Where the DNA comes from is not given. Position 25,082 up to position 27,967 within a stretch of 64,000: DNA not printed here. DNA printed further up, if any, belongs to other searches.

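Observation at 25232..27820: AT-rich orphan 862-aa protein with an internal zinc ribbon, wedged between glyQS and a sulfatase gene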

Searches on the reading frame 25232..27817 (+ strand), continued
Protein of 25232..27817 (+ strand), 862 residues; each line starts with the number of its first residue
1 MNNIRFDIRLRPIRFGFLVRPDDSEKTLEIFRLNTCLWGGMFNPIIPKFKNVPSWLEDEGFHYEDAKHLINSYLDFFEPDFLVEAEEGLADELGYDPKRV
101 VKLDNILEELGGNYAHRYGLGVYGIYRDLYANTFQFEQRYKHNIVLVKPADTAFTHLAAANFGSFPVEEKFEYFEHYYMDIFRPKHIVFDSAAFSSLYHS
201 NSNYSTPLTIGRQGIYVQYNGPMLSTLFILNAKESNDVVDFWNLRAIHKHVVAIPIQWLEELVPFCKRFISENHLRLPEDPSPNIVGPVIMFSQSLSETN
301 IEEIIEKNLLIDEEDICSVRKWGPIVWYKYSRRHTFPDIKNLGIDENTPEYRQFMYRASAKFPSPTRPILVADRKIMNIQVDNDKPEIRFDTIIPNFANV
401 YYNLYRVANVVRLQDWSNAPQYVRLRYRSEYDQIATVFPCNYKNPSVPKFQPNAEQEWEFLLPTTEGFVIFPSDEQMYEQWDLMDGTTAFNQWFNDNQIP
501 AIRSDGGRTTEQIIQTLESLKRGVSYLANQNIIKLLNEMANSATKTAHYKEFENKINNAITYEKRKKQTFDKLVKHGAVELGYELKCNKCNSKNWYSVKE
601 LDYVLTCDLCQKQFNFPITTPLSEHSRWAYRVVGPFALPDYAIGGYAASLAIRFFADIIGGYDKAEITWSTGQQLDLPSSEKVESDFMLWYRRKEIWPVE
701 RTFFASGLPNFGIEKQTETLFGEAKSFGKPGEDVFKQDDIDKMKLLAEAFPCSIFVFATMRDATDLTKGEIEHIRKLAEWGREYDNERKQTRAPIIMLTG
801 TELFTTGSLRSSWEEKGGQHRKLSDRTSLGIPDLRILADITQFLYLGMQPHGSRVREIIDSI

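Call 73: search_protein_families(library=pfam, proteins=[L016:3000-4871:+, L016:5181-8048:+, L016:8064-9950:+, L016:12712-14871:+, L068:8029-9951:+, L036:6423-9956:+, L079:6985-9954:+, L079:3481-6414:+, L048:3982-7305:+, L048:280-3570:+], max_evalue=0.0001)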
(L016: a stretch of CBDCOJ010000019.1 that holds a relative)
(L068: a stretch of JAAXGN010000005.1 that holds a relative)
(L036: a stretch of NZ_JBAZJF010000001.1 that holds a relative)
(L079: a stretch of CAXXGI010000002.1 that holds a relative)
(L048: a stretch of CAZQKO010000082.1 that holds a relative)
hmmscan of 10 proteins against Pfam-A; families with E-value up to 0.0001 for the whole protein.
L016:3000-4871:+ (624 aa): 2 families
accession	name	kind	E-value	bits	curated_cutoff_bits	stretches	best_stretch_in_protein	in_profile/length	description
PF22339.1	YgxA-like_sub_bind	-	7.1e-07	30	27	0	464-537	19-88/100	YgxA-like substrate binding domain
PF18765.7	Polbeta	-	9e-06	26.2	26.9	1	18-112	3-92/93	Polymerase beta, Nucleotidyltransferase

L016:5181-8048:+ (956 aa): 16 families
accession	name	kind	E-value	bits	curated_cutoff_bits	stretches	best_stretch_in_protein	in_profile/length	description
PF17760.6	UvrA_inter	-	1.4e-20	73.6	23.3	1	133-236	3-106/109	UvrA interaction domain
PF00005.33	ABC_tran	-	1.2e-18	68.4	25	1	638-669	1-32/137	ABC transporter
PF17755.6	UvrA_DNA-bind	-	3.1e-18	66.5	23.2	1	294-397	2-98/110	UvrA DNA-binding domain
PF02463.25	SMC_N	-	2.2e-11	44.1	40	0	816-918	135-210/220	RecF/RecN/SMC N terminal domain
PF13555.12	AAA_29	-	1e-07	32.1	27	0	650-666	24-40/61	P-loop containing region of AAA domain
PF13191.12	AAA_16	-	3.9e-07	31.2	32.6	0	24-75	23-80/167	AAA ATPase domain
PF20703.3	nSTAND1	-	4.2e-07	30.4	27.1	0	11-47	19-55/379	Novel STAND NTPase 1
PF03193.22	RsgA_GTPase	-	4.9e-07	30.2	30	0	621-670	80-128/174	RsgA GTPase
PF13175.12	AAA_15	-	5.4e-07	30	32.1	0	525-556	331-362/374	AAA ATPase domain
PF13401.12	AAA_22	-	8.8e-06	26.5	27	0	649-671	6-28/130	AAA domain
PF13481.12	AAA_25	-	9e-06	25.9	27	0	644-667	29-52/195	AAA domain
PF13238.12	AAA_18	-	1.2e-05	26.2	29.4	0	651-694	1-26/128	AAA domain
PF00684.25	DnaJ_CXXCXGXG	-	1.5e-05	25.6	32.7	0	753-783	17-50/65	DnaJ central domain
PF13304.12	AAA_21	-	1.6e-05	25.6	27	0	499-548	234-280/304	AAA domain, putative AbiEii toxin, Type IV TA system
PF20720.3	nSTAND3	-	3.5e-05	24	27.2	0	650-674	19-43/155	Novel STAND NTPase 3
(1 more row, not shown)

L016:8064-9950:+ (629 aa): 45 families (the best 25 are shown)
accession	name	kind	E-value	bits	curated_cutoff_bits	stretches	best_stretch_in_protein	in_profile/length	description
PF25174.1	Beta-prop_THOC3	-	2.1e-67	227.4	305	4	141-326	60-228/272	THOC3 beta-propeller domain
PF25173.1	Beta-prop_WDR3_1st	-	2.1e-64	217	154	4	295-412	55-173/184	WDR3 first beta-propeller domain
PF00400.38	WD40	-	4.7e-58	191.6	27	3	302-339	2-39/39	WD domain, G-beta repeat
PF24814.1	WD40_Prp19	-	2.9e-55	187.7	320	3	244-396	29-178/281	Prp19 WD40 domain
PF25175.1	Beta-prop_WDR5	-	1.8e-54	185.4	250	4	260-393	6-134/296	WDR5 beta-propeller domain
PF24807.1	WD40_CDC20-Fz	-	2.1e-49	168.8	200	4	196-346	74-215/292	CDC20/Fizzy WD40 domain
PF23414.1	Beta-prop_EML_2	-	1.5e-48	165.9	90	4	196-346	21-159/266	Echinoderm microtubule-associated protein second beta-propeller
PF24817.1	WD40_WDHD1_1st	-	3.3e-47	161.5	109.9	5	558-624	184-253/291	WDHD1 first WD40 domain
PF25168.1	Beta-prop_WDR36-Utp21_2nd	-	3.6e-37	128.9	84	3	521-624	170-271/335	WDR36/Utp21 second beta-propeller domain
PF25391.1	WD40_Gbeta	-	2.9e-35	122.3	150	2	243-346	163-261/340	G protein beta WD-40 repeat protein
PF12894.13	ANAPC4_WD40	-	9.8e-33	112.7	22.9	0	301-345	26-72/91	Anaphase-promoting complex subunit 4 WD40 domain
PF24796.1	WDR55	-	7.8e-32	110.9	200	2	303-390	45-132/296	WDR55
PF25171.1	Beta-prop_WDR36-Utp21_1st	-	5.1e-31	108.5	80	2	294-394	133-234/266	WDR36/Utp21 first beta-propeller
PF25172.1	Beta-prop_WDR3_2nd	-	8e-30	104.5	140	2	304-405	168-270/293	WDR3 second beta-propeller domain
PF23393.2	Beta-prop_WDR90_POC16_2nd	-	1.4e-29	103.6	60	3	244-329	201-283/291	WDR90/POC16, second beta-propeller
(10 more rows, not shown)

L016:12712-14871:+ (720 aa): 7 families
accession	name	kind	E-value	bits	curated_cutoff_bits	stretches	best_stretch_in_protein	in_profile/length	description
PF00580.27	UvrD-helicase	-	2.6e-98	329.4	23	1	9-274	1-271/271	UvrD/REP helicase N-terminal domain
PF13361.12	UvrD_C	-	2.3e-75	254.7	25.6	1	280-616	2-348/350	UvrD-like helicase C-terminal domain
PF13245.12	AAA_19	-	8.9e-27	94.3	25.1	1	13-259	1-134/134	AAA domain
PF13538.12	UvrD_C_2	-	1.9e-09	37.7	27.4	1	556-614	3-52/52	UvrD-like helicase C-terminal domain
PF01443.25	Viral_helicase1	-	3.3e-07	30.8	21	0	195-278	40-118/228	Viral superfamily 1 RNA helicase core domain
PF13604.12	AAA_30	-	6.7e-07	29.7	27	0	9-74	2-67/191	AAA domain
PF13086.12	AAA_11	-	2e-05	25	27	1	9-129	2-128/257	AAA domain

L068:8029-9951:+ (641 aa): 45 families (the best 25 are shown)
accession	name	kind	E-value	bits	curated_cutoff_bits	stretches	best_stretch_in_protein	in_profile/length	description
PF25174.1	Beta-prop_THOC3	-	1.7e-63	214.6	305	4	134-342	54-248/272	THOC3 beta-propeller domain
PF25173.1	Beta-prop_WDR3_1st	-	4.1e-59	199.8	154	3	247-393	11-157/184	WDR3 first beta-propeller domain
PF00400.38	WD40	-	5.4e-57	188.3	27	3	297-335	1-39/39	WD domain, G-beta repeat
PF24814.1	WD40_Prp19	-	7.7e-45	153.5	320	3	244-391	28-177/281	Prp19 WD40 domain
PF24807.1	WD40_CDC20-Fz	-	4.3e-41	141.6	200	3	250-342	118-215/292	CDC20/Fizzy WD40 domain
PF24817.1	WD40_WDHD1_1st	-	7e-41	140.7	109.9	4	307-459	86-243/291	WDHD1 first WD40 domain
PF23414.1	Beta-prop_EML_2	-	4.7e-38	131.5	90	3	191-342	20-159/266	Echinoderm microtubule-associated protein second beta-propeller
PF25175.1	Beta-prop_WDR5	-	5.3e-38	131.4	250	2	261-485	6-227/296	WDR5 beta-propeller domain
PF25391.1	WD40_Gbeta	-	4.9e-35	121.6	150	3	304-393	140-228/340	G protein beta WD-40 repeat protein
PF25168.1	Beta-prop_WDR36-Utp21_2nd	-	1.7e-34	120.1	84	3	244-322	219-296/335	WDR36/Utp21 second beta-propeller domain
PF25172.1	Beta-prop_WDR3_2nd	-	1.3e-30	107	140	2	245-339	199-291/293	WDR3 second beta-propeller domain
PF24105.1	Beta-prop_CAF1B_HIR1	-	4.4e-28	98.7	80.5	1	216-345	76-210/383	CAF1B/HIR1 beta-propeller domain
PF23393.2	Beta-prop_WDR90_POC16_2nd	-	1.3e-27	97.2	60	1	246-325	202-283/291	WDR90/POC16, second beta-propeller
PF12894.13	ANAPC4_WD40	-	1.6e-27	96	22.9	1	218-307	3-80/91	Anaphase-promoting complex subunit 4 WD40 domain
PF24796.1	WDR55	-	5e-26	91.9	200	1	256-384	44-172/296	WDR55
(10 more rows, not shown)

L036:6423-9956:+ (1178 aa): 4 families
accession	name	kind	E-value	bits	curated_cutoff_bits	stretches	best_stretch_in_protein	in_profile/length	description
PF07733.18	DNA_pol3_alpha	-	8e-101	337.5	23.9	1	315-586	2-260/260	Bacterial DNA polymerase III alpha NTPase domain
PF17657.6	DNA_pol3_finger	-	3.5e-68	228.6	22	1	589-754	1-166/166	Bacterial DNA polymerase III alpha subunit finger domain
PF02811.25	PHP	-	7.2e-52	176.5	26.4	1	8-187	1-164/164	PHP domain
PF14579.12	HHH_6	-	9e-28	96.8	25.6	1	832-919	6-90/90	Helix-hairpin-helix motif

L079:6985-9954:+ (990 aa): 1 family
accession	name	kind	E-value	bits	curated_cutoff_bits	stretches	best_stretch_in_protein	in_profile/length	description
PF04465.17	DUF499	-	2e-21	76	23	1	165-389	51-267/1024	Protein of unknown function (DUF499)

L079:3481-6414:+ (978 aa): 1 family
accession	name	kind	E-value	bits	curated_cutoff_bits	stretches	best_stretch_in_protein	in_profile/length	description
PF06634.17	DUF1156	-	1e-22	80.5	24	1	13-72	2-60/73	Protein of unknown function (DUF1156)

L048:3982-7305:+ (1108 aa): 3 families
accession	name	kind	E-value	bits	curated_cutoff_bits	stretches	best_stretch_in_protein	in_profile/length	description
PF13385.13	Laminin_G_3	-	3.3e-54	183.6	27.6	2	74-224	1-151/151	Concanavalin A-like lectin/glucanases superfamily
PF07081.18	DUF1349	-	8.3e-09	35.8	32.4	1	854-1006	19-177/179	Protein of unknown function (DUF1349)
PF02973.23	Sialidase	-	3.3e-07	30.5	26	0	165-225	117-183/189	Sialidase, N-terminal domain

L048:280-3570:+ (1097 aa): 4 families
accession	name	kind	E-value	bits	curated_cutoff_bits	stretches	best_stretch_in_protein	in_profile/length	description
PF18135.7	Type_ISP_C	-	2.5e-83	280.5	25.9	1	704-1081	1-342/342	Type ISP C-terminal specificity domain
PF02384.22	N6_Mtase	-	1.3e-11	44.8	20.4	1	321-517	3-137/311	N-6 DNA Methylase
PF07669.17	Eco57I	-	1.9e-06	28.5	25.3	1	434-604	4-165/171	Eco57I restriction-modification methylase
PF20473.4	MmeI_Mtase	-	5.8e-05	22.8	27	0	387-522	18-152/259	MmeI, DNA-methyltransferase domain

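Call 84: find_related_loci(query=A2, collection=viral_contigs, flank=8000)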
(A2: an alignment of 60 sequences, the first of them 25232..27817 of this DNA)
Query A2 (862 aa) in viral_contigs; peptide patterns used: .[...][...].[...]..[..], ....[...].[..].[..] (x = any residue, [..] = any of these).
64 stretches matched a pattern; 5 encode a relative of the query (tblastn E <= 1e-3); 5 distinct loci.
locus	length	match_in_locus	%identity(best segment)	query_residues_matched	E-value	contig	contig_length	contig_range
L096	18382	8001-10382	33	1-857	5e-164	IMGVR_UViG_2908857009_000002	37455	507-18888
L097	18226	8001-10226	28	1-803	3e-11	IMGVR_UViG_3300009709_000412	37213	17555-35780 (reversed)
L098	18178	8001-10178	22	2-803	7e-11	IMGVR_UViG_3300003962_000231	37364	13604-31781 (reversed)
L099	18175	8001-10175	21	2-803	9e-10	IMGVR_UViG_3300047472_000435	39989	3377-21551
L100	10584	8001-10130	23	1-777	4e-9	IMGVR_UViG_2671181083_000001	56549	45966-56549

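Call 86: search_protein_families(library=phrogs, proteins=[L096:2055-4136:+, L096:4136-5065:+, L096:13292-14455:-, L096:14460-15488:-, L096:44-793:+, L096:941-1687:-, L096:5938-6576:+, L096:16680-17318:-, L096:16096-16680:-, L096:12471-13007:-], max_evalue=0.00001)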
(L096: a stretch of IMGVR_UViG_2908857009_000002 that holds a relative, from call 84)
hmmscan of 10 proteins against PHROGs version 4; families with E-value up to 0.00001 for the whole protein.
L096:2055-4136:+ (694 aa): 4 families
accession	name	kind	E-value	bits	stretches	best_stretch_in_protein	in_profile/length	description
phrog_310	-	integration and excision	4.1e-128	430.1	1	10-668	7-619/696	transposase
phrog_14727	-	unknown function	8.7e-74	249.8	1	11-440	3-408/409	-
phrog_15639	-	unknown function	1.6e-36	127.1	1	377-627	12-244/301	-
phrog_7148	-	transcription regulation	9.3e-10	39.5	1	10-78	7-74/176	transcriptional repressor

L096:4136-5065:+ (310 aa): 1 family
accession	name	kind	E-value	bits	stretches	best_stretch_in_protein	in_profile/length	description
phrog_296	-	integration and excision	2e-64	219.4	1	1-304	225-522/626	DNA transposition protein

L096:13292-14455:- (387 aa): 3 families
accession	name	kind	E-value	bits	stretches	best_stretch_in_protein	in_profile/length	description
phrog_6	-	tail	1.3e-54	186.8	1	5-377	59-405/548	baseplate wedge subunit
phrog_4226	-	tail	1.2e-18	68.2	1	183-340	41-195/228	baseplate protein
phrog_21670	-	unknown function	2.7e-12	47.5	1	7-149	3-146/152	-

L096:14460-15488:- (342 aa): 2 families
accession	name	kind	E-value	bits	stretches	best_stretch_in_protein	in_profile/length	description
phrog_52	-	tail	3.2e-51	176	1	5-340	189-513/677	tail protein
phrog_4456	-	unknown function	2.5e-10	41.1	1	9-112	18-111/126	-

L096:44-793:+ (250 aa): 4 families
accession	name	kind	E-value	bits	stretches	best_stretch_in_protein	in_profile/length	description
phrog_405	-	DNA, RNA and nucleotide metabolism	1.1e-51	176.9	1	51-239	302-494/1190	DNA polymerase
phrog_11165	-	DNA, RNA and nucleotide metabolism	5.4e-35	121.6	1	107-236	37-167/782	DNA polymerase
phrog_21652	-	DNA, RNA and nucleotide metabolism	3.2e-17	63.3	1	153-242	37-126/476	DNA polymerase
phrog_13169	-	DNA, RNA and nucleotide metabolism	1.1e-08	35.4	1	114-182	342-411/463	DNA polymerase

L096:941-1687:- (248 aa): 5 families
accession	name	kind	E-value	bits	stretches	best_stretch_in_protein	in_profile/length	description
phrog_4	-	transcription regulation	2.1e-41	143.2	1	16-244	126-338/400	transcriptional repressor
phrog_6201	-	transcription regulation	4.7e-17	63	1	146-244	22-117/121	CI-like repressor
phrog_3037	-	transcription regulation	2e-13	51.6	1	16-99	2-85/189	transcriptional repressor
phrog_2328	-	transcription regulation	5e-08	33.8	1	46-93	32-79/128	transcriptional repressor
phrog_8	-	transcription regulation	7.4e-08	33.2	1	30-107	160-234/346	transcriptional regulator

L096:5938-6576:+ (213 aa): 1 family
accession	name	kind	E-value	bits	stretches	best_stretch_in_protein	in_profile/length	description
phrog_846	-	unknown function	1.3e-44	153.3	1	15-213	6-207/207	-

L096:16680-17318:- (212 aa): 1 family
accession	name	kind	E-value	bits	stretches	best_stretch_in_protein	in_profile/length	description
phrog_26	-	connector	1.4e-44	153.9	1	5-212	94-321/321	tail completion or Neck1 protein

L096:16096-16680:- (194 aa): 1 family
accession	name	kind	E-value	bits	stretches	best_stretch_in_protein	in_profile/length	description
phrog_38068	-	unknown function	1.2e-87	293.6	1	1-193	2-199/200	-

L096:12471-13007:- (178 aa): 4 families
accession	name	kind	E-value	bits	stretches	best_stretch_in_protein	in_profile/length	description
phrog_7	-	lysis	9.8e-54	183.7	1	4-176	521-698/873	endolysin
phrog_7910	-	lysis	2.8e-23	83.3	1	76-178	1-96/96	endolysin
phrog_33083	-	lysis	3.6e-15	56.6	1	33-172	6-139/456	endolysin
phrog_10457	-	lysis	1.7e-09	38.8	1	87-145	14-72/95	endolysin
